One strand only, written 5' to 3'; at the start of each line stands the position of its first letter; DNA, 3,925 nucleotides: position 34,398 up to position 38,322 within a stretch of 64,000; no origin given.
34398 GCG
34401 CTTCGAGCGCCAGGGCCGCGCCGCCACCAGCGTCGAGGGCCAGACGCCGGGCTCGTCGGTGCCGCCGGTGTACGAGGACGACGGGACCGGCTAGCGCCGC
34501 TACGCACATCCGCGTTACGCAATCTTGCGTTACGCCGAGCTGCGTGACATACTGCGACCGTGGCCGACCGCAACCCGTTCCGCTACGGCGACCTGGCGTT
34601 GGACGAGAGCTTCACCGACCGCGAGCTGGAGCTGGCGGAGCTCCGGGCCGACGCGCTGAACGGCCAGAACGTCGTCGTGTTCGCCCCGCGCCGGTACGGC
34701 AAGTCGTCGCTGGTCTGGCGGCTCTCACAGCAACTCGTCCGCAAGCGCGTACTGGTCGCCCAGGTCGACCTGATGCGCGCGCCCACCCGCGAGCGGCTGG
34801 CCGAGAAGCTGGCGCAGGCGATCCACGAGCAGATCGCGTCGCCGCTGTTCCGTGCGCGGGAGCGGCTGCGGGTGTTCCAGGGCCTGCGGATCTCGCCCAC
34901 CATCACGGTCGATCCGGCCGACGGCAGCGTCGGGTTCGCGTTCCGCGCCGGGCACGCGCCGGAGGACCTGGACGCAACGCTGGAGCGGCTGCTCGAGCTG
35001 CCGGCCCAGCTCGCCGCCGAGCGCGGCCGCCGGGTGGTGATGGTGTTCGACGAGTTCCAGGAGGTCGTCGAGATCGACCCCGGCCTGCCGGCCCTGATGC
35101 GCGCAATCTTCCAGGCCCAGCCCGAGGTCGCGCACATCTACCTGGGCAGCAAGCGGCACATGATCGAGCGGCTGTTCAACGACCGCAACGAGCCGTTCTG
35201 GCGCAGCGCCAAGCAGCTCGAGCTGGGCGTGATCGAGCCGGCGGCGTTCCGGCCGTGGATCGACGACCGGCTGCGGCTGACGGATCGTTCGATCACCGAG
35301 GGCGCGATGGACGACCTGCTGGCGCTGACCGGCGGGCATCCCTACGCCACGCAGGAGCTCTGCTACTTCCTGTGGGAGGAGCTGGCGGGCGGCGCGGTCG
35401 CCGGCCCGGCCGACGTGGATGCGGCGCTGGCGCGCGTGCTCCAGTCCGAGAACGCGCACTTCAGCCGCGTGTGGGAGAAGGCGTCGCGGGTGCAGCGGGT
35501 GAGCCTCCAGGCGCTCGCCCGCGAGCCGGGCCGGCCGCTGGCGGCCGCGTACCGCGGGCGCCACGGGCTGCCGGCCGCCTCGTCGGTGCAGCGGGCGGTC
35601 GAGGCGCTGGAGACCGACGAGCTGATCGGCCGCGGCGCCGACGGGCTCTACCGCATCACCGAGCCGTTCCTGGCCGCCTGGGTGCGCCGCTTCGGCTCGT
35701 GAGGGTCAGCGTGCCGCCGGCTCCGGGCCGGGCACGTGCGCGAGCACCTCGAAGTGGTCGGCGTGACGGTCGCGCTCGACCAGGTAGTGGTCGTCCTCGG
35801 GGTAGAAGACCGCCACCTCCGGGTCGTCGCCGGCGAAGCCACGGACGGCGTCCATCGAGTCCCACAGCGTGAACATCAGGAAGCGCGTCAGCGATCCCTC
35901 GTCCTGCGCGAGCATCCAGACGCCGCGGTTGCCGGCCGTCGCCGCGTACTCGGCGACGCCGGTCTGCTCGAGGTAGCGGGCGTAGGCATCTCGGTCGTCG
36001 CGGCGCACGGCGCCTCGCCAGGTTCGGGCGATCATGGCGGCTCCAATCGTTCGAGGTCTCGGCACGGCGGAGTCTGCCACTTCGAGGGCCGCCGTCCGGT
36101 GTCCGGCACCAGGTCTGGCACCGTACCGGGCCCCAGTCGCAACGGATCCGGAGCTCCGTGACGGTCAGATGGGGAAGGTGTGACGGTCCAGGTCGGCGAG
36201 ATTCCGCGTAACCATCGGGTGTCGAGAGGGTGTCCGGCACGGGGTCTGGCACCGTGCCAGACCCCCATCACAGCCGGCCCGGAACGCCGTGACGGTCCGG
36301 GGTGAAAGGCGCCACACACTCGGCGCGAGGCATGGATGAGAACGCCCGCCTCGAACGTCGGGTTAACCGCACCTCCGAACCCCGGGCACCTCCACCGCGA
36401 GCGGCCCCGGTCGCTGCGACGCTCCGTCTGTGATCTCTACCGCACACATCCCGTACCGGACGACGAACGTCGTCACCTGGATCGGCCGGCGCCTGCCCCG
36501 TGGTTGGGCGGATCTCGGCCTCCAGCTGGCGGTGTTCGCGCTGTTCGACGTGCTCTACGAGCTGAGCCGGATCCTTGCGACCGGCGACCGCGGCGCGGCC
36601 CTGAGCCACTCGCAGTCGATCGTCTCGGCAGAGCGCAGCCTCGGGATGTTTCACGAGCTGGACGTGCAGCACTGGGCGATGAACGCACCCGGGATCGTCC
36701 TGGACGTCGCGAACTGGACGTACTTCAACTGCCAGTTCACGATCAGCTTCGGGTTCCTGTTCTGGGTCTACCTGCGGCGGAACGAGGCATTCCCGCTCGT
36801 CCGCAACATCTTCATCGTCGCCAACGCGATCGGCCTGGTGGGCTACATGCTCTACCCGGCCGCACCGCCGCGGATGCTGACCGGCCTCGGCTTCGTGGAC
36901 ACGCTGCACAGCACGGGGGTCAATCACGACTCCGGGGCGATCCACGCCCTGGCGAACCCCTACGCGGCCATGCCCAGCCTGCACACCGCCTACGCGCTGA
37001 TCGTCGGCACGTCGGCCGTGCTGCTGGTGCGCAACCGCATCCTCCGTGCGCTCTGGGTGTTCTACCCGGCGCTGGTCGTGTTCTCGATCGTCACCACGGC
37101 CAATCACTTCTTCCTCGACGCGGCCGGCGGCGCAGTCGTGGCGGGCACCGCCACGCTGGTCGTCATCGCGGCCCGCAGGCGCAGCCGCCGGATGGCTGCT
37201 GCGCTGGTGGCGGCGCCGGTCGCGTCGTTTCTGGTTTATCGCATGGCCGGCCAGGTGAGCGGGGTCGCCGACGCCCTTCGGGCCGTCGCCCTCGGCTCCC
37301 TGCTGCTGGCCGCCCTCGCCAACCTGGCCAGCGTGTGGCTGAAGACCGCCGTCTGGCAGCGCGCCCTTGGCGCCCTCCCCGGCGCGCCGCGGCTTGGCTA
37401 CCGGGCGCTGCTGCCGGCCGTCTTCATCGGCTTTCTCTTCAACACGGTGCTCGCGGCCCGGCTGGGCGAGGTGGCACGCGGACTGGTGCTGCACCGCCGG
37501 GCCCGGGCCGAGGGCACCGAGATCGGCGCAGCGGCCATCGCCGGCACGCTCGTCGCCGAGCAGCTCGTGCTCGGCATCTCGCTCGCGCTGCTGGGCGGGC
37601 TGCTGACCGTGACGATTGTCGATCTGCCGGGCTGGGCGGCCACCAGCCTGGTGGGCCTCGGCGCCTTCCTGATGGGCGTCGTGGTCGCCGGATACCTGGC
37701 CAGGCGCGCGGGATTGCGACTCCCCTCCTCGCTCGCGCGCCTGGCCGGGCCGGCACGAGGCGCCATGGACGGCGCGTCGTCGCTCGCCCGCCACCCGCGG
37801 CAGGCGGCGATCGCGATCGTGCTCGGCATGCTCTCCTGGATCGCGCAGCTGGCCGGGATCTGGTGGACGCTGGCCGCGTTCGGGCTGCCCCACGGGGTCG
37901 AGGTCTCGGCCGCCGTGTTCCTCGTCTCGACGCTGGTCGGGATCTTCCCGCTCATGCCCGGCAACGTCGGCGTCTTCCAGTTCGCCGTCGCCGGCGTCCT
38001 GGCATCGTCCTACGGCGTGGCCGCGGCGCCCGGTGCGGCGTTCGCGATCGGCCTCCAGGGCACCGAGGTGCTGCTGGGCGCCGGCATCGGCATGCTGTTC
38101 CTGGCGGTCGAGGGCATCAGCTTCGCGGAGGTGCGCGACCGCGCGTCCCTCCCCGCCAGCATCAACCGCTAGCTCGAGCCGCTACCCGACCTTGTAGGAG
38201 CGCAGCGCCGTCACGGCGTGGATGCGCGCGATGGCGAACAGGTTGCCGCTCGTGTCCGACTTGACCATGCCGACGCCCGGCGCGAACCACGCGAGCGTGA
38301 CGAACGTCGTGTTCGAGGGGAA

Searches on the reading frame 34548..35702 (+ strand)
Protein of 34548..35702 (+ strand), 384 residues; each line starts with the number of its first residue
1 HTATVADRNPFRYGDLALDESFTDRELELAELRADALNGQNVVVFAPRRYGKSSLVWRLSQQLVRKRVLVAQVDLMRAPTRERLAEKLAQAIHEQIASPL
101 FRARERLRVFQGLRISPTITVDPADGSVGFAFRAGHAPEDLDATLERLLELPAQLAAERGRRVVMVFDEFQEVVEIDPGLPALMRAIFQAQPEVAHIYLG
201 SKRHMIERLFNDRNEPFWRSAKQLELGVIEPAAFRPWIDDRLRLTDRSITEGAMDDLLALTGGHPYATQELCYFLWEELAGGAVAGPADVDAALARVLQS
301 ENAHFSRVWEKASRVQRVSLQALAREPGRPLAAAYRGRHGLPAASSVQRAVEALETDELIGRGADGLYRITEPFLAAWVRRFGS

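Call 88: search_protein_families(library=pfam, proteins=[window:34548-35702:+], max_evalue=0.000001)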
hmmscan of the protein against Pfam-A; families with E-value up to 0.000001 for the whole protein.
window:34548-35702:+ (384 aa): 3 families
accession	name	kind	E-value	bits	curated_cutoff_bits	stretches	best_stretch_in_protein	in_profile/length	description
PF13191.12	AAA_16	-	1.2e-08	36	32.6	1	25-193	5-161/167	AAA ATPase domain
PF01637.24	ATPase_2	-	6.8e-08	33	33.2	1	22-196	1-147/225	ATPase domain predominantly from Archaea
PF13401.12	AAA_22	-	8.5e-07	29.8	27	0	40-177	6-97/130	AAA domain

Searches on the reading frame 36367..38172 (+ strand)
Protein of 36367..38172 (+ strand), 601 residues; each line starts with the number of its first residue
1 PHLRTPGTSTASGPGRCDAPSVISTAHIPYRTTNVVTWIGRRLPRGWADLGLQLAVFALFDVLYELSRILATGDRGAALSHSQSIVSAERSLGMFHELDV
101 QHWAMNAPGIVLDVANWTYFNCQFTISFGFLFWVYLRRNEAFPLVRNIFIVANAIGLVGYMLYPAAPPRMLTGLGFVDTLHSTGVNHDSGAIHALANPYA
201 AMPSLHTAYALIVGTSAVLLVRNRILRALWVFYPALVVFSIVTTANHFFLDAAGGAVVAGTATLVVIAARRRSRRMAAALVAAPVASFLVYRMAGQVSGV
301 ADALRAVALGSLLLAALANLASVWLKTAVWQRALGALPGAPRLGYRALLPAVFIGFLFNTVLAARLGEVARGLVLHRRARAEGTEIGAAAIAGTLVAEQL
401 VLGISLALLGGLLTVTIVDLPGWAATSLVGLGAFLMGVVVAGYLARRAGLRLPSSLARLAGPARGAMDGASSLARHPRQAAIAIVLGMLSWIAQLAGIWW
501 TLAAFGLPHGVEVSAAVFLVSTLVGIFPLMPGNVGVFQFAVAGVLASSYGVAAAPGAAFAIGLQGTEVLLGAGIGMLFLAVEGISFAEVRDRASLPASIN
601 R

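Call 88: search_protein_families(library=pfam, proteins=[window:36367-38172:+], max_evalue=0.000001)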
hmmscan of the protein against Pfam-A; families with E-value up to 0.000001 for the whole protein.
window:36367-38172:+ (601 aa): 2 families
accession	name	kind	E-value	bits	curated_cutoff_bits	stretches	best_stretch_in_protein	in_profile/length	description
PF14378.12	PAP2_3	-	3.4e-40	138.3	27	1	84-263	2-188/190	PAP2 superfamily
PF03706.18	LPG_synthase_TM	-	1.4e-24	87.6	33.4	1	283-572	8-299/302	Lysylphosphatidylglycerol synthase TM region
